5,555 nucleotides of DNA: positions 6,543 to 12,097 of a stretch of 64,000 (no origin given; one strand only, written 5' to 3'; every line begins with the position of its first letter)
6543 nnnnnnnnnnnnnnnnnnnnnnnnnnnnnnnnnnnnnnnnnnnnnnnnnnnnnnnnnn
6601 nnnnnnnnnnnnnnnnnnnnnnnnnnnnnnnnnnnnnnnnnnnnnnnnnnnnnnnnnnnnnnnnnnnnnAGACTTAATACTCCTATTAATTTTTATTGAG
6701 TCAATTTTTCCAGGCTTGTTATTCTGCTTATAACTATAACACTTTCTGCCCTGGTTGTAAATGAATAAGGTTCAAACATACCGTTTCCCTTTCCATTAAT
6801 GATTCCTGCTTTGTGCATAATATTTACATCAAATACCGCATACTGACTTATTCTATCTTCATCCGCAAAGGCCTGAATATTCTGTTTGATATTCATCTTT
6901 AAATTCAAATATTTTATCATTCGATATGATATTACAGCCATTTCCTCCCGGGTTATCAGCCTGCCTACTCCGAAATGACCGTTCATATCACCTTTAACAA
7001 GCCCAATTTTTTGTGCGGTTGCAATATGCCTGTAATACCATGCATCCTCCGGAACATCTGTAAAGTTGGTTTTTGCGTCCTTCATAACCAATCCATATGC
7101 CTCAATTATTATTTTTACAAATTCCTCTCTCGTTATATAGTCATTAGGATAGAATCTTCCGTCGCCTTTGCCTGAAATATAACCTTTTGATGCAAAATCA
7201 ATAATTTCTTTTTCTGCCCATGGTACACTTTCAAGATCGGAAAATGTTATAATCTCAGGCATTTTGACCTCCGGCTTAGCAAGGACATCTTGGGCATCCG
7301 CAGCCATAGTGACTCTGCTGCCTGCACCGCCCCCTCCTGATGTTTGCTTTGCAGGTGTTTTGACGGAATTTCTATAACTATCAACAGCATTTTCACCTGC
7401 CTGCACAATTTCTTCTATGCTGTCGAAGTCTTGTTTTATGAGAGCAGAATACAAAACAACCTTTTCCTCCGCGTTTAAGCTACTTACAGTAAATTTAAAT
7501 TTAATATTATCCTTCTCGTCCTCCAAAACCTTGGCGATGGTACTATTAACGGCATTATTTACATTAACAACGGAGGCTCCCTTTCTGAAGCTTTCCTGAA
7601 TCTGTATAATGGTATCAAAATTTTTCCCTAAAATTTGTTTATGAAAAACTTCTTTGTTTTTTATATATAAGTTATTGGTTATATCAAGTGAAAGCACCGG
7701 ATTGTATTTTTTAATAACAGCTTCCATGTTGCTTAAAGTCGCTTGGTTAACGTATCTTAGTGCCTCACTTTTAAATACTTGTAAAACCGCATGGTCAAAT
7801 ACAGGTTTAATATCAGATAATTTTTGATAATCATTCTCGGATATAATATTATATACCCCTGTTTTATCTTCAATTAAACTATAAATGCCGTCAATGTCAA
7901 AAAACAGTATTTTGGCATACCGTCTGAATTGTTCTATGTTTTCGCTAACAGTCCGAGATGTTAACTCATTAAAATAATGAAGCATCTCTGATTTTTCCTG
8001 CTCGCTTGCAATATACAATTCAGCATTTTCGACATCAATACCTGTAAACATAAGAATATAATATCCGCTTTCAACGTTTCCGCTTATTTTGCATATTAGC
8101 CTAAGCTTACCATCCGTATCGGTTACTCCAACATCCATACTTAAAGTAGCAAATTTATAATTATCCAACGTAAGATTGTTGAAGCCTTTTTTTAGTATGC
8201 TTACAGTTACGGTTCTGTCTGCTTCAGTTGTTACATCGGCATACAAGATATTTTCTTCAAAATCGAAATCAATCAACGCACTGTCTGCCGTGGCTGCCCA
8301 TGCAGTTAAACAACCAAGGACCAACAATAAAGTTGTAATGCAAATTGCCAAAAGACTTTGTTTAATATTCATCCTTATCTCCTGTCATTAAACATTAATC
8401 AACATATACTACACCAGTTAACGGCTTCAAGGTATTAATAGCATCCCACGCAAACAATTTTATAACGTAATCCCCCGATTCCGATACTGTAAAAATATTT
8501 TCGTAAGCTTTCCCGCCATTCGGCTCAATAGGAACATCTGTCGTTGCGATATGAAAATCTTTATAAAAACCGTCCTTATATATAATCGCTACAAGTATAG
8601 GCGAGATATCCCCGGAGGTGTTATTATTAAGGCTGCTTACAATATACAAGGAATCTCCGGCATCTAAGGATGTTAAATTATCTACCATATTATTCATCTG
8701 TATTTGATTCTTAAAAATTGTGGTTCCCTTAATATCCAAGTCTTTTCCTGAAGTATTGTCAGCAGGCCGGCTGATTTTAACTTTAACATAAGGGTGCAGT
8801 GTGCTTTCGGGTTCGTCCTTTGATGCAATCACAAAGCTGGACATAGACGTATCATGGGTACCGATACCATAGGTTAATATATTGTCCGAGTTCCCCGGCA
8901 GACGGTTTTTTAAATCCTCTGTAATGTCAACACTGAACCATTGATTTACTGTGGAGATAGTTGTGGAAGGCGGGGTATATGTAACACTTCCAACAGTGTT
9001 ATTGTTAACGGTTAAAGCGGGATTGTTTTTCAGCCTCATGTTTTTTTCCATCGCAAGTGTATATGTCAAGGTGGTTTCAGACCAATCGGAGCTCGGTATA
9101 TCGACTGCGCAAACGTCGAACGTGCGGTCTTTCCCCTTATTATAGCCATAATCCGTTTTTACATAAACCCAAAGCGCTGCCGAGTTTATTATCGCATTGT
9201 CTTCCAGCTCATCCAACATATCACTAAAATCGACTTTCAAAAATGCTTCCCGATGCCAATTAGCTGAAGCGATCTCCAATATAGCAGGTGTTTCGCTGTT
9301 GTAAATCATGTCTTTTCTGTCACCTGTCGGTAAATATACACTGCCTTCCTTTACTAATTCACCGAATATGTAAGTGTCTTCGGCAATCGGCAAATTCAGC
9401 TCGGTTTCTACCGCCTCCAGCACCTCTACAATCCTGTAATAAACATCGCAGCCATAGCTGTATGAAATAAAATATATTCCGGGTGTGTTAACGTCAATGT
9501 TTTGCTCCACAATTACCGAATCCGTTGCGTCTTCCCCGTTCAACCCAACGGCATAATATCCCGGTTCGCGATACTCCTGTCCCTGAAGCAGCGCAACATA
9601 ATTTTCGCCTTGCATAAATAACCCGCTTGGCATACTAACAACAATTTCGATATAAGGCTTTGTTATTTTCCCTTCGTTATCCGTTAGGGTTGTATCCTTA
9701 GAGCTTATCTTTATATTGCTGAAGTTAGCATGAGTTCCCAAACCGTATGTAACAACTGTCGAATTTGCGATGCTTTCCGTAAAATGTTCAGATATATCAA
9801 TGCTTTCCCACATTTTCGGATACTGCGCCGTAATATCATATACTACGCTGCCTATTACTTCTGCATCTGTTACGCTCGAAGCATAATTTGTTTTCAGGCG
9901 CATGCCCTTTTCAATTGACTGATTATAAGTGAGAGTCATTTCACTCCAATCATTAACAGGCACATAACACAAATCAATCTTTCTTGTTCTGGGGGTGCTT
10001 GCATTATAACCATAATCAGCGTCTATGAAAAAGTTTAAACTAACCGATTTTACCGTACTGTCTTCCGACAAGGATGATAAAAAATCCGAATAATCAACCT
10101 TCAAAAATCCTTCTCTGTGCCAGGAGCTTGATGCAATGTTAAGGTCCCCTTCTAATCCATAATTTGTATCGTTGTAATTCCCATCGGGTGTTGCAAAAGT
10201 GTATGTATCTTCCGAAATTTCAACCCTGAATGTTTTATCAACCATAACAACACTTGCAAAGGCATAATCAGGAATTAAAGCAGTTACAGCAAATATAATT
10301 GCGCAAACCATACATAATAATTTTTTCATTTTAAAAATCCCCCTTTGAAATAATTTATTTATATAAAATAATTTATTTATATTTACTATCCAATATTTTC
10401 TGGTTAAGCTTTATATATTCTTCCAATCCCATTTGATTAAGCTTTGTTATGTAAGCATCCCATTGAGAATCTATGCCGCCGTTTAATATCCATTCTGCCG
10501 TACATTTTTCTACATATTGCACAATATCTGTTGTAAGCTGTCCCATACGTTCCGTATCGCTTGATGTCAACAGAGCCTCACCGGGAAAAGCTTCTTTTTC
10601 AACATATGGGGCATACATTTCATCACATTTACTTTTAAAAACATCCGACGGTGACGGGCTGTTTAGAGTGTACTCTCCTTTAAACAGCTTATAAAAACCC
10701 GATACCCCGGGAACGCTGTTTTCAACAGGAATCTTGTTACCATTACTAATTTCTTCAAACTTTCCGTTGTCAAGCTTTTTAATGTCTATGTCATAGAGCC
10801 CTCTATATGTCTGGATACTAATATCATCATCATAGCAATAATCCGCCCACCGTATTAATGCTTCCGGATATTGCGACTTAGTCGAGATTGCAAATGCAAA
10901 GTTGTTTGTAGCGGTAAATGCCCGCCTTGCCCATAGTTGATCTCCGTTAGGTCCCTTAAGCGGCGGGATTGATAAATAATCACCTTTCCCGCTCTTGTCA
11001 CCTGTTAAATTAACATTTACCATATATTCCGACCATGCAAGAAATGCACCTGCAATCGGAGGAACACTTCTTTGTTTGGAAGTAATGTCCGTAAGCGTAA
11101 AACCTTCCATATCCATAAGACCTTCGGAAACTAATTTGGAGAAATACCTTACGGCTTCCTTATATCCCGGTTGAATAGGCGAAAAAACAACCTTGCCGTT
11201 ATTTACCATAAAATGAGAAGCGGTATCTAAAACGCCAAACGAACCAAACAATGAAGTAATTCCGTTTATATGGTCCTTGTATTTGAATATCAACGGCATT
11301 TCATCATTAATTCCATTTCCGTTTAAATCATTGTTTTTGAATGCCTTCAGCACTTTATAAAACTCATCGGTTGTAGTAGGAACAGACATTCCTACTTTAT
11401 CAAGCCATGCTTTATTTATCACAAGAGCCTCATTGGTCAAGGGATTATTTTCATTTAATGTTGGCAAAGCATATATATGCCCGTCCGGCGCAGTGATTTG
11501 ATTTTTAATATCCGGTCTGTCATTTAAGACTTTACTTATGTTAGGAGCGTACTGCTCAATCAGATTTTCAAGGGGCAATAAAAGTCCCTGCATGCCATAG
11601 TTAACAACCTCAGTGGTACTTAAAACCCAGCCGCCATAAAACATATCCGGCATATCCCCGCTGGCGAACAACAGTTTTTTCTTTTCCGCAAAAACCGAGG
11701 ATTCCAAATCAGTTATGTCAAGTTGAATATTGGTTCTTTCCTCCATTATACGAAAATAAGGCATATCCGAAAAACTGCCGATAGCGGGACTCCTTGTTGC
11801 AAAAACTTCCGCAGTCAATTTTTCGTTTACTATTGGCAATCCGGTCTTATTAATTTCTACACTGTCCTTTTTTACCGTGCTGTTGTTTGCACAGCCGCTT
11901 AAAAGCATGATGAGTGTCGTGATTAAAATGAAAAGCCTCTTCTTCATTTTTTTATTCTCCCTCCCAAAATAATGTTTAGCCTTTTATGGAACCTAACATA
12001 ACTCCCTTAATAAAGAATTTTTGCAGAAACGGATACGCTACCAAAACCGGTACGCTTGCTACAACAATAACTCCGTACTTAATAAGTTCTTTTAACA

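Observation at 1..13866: Eight-gene operon-like array: LplABC-type importer, four large secreted/SLH proteins and a cytoplasmic heparinase II/III-like enzyme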

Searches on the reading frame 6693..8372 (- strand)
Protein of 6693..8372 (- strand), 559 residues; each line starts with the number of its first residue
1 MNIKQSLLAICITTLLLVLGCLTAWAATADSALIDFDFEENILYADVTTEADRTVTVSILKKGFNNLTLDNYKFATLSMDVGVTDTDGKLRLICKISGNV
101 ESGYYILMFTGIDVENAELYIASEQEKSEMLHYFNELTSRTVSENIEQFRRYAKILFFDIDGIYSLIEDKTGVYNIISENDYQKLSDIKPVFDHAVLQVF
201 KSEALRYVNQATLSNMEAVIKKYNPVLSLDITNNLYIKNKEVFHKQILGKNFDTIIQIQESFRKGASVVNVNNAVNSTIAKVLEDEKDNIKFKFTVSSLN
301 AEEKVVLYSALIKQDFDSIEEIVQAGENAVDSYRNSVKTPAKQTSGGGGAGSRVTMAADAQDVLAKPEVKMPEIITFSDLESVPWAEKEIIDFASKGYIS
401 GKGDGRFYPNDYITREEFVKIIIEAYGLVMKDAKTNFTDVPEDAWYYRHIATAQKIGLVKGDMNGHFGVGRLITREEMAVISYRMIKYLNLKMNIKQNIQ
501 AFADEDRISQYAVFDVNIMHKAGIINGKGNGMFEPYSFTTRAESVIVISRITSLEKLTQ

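Call 6: search_protein_families(library=pfam, proteins=[window:6693-8372:-], max_evalue=0.01)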
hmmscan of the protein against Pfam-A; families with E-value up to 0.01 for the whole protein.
window:6693-8372:- (559 aa): 1 family
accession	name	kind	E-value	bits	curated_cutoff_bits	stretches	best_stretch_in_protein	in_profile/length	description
PF00395.25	SLH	-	4.6e-31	107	20.8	3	376-418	1-43/44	S-layer homology domain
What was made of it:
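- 6693..8372 (-): SLH-anchored protein (559 aa): N-terminal 370 aa of unknown type, Gly-rich linker, three C-terminal SLH repeats. SLH, 107 bits in 3 stretches (call 6).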

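Call 21: search_protein_families(library=ncbifam, proteins=[window:6693-8372:-], max_evalue=0.01)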
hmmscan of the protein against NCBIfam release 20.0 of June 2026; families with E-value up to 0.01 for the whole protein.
window:6693-8372:- (559 aa): 1 family
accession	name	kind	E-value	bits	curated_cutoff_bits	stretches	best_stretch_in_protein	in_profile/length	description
NF033190.2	inl_like_NEAT_1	exception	7e-23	80.8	1275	2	435-555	580-694/754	NEAT domain-containing leucine-rich repeat protein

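Call 30: search_solved_structures(query=window:6693-8372:-, max_evalue=1)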
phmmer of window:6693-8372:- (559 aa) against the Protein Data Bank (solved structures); distinct sequences matched with E-value up to 1: 12.
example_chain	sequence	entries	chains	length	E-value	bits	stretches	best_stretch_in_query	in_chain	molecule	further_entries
6bt4_A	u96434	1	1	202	4.3e-12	48.3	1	376-550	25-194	S-layer protein sap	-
3pyw_A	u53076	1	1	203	4.6e-12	48.2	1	376-550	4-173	S-layer protein sap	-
9g93_A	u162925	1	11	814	1.4e-11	46.7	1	376-550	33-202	S-layer protein sap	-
4aq1_A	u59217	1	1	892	1.5e-08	36.6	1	394-487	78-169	SBSB PROTEIN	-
4aq1_C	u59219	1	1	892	1.5e-08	36.6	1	394-487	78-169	SBSB PROTEIN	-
8bz2_A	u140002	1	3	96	0.0055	18.3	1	435-486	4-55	S-layer homology domain-containing protein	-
8bys_A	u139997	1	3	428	0.022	16.3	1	427-485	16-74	S-layer homology domain-containing protein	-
8bym_A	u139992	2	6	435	0.046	15.2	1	433-485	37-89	S-layer homology domain-containing protein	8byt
8cyb_D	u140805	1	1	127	0.4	12.1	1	80-148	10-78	pan-sarbecovirus nanobody 1-8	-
5mp2_C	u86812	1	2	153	0.46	11.9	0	82-110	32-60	Camelid nanobody VHH04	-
7u9e_H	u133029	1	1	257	0.63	11.5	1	285-367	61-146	230AL-26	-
9o9a_A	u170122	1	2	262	0.67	11.4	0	288-352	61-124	DR3087 IL-18 Surrogate Cytokine Agonist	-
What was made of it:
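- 6693..8372 (-): The SLH part matches the Sap and SbsB SLH regions in PDB (call 30).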

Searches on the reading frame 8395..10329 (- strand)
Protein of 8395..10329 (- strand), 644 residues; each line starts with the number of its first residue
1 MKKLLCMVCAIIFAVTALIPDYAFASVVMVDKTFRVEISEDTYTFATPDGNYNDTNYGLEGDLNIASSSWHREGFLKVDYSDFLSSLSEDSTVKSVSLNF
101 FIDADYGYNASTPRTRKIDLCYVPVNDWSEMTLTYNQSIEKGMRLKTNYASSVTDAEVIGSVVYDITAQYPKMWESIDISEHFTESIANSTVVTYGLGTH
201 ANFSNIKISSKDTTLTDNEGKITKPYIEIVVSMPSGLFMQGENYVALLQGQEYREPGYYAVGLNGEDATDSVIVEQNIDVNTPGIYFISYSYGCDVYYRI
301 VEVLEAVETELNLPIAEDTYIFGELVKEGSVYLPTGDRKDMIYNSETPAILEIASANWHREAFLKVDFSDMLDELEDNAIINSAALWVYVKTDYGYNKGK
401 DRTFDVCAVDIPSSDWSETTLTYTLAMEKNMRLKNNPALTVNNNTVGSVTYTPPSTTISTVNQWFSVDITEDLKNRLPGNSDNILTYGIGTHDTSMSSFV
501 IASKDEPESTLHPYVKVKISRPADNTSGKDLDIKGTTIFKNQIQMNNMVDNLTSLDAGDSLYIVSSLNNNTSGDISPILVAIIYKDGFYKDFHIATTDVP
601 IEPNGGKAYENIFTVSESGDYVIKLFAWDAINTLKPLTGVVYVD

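Call 6: search_protein_families(library=pfam, proteins=[window:8395-10329:-], max_evalue=0.01)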
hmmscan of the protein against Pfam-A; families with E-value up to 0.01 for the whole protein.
window:8395-10329:- (644 aa): 2 families
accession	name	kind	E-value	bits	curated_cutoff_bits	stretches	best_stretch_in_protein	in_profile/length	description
PF24517.2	CBM96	-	8.9e-14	52.1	26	2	35-143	4-101/164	Carbohydrate-binding module family 96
PF16403.11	Bact_surface_Ig-like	-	5.4e-12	46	27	1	239-292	3-55/71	Bacterial surface protein, Ig-like domain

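Call 9: search_solved_structures(query=window:8395-10329:-, max_evalue=1)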
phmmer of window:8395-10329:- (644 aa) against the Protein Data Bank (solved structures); distinct sequences matched with E-value up to 1: 2.
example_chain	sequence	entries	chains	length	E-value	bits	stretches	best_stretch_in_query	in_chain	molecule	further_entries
5fq3_A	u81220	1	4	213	4e-10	42.2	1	238-301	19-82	BT_2262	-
5fq7_G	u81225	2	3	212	4e-10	42.2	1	238-301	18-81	BT_2262 | BT_2262 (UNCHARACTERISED LIPOPROTEIN)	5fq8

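Call 21: search_protein_families(library=ncbifam, proteins=[window:8395-10329:-], max_evalue=0.01)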
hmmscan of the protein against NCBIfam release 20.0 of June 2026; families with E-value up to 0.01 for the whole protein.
window:8395-10329:- (644 aa): 1 family
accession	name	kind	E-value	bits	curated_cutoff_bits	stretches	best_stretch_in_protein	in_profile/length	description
NF033679.1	DNRLRE_dom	domain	7.5e-21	74.9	34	2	354-517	25-163/164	DNRLRE domain-containing protein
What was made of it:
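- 8395..10329 (-): Secreted glycan-binding protein (644 aa): two CBM96/DNRLRE modules, an Ig-like domain and a C-terminal domain of unknown type. CBM96, 52 bits in 2 stretches; Bact_surface_Ig-like, 46 bits (call 6); DNRLRE_dom, 74.9 bits in 2 stretches (call 21).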

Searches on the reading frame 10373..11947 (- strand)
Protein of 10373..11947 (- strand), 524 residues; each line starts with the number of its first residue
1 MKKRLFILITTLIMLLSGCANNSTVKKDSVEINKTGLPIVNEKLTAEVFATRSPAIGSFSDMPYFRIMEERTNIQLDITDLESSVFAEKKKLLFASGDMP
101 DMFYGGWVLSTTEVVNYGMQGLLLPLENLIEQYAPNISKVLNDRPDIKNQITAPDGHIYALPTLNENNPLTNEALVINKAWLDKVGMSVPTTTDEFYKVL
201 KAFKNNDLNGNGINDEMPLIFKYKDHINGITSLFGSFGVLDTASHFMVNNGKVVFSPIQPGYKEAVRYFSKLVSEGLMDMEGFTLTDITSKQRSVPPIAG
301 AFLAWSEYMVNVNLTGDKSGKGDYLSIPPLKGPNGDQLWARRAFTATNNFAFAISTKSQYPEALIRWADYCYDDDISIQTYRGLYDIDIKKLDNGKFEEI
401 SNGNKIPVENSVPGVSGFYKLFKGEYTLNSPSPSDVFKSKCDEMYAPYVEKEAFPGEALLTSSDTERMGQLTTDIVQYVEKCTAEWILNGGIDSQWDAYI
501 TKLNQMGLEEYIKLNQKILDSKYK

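Call 6: search_protein_families(library=pfam, proteins=[window:10373-11947:-], max_evalue=0.01)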
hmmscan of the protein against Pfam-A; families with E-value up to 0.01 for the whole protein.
window:10373-11947:- (524 aa): 2 families
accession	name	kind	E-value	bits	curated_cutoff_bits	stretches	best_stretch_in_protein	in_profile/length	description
PF01547.30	SBP_bac_1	-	3.1e-15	57.4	26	1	68-374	18-303/307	Bacterial extracellular solute-binding protein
PF13416.11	SBP_bac_8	-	6e-05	23.4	27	1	69-274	7-167/279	Bacterial extracellular solute-binding protein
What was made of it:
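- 10373..11947 (-): Lipoprotein solute-binding protein (524 aa). SBP_bac_1, 57 bits (call 6).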

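Call 11: find_encoding_contigs(protein=window:10373-11947:-, flank=10000, max_places=6)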
Protein window:10373-11947:- (524 aa): 2 contigs read that carry it; 1 place shown.
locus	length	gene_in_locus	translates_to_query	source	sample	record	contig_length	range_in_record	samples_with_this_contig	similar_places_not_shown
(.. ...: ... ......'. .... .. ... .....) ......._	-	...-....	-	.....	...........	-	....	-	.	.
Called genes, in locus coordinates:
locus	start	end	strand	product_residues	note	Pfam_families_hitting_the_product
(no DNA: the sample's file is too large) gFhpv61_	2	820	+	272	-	?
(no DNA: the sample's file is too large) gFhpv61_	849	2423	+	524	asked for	PF01547:SBP_bac_1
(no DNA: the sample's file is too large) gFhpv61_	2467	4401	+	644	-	PF24517:CBM96 (weak), PF16403:Bact_surface_Ig-like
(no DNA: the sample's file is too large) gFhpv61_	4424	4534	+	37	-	?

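Call 21: search_protein_families(library=ncbifam, proteins=[window:10373-11947:-], max_evalue=0.01)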
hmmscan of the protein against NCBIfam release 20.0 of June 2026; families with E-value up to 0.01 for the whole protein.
window:10373-11947:- (524 aa): 1 family
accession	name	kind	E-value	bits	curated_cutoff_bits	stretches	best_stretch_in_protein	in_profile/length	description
TIGR03850.1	bind_CPR_0540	equivalog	0.0046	15.6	299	1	87-207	75-195/437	carbohydrate ABC transporter substrate-binding protein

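Call 66: find_related_loci(query=window:10373-11947:-, collection=genome_contigs, flank=10000)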
Query window:10373-11947:- (524 aa) in genome_contigs; peptide patterns used: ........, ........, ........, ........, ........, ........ (x = any residue, [..] = any of these).
23 stretches matched a pattern; 3 encode a relative of the query (tblastn E <= 1e-3); 3 distinct loci.
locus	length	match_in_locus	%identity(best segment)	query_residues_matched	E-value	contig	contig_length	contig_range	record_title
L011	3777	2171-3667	33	32-520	2e-76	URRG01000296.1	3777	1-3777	uncultured Ruminococcaceae bacterium isolate UMGS1264 genome assembly, contig: NODE_6178_length_3777_cov_5.434175, whole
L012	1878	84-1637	33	1-517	2e-72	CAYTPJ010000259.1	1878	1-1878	MAG TPA_asm: uncultured Oscillospiraceae bacterium isolate SRP335695_co1_88 genome assembly, contig: NODE_34171_length_1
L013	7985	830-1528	25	36-276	4e-17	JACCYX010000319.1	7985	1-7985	MAG: Chloroflexia bacterium isolate MGR_bin215 SD2897-2912_k127_2498167, whole genome shotgun sequence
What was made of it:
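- Tried and rejected: It gave neither the organism nor any context (call 66).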
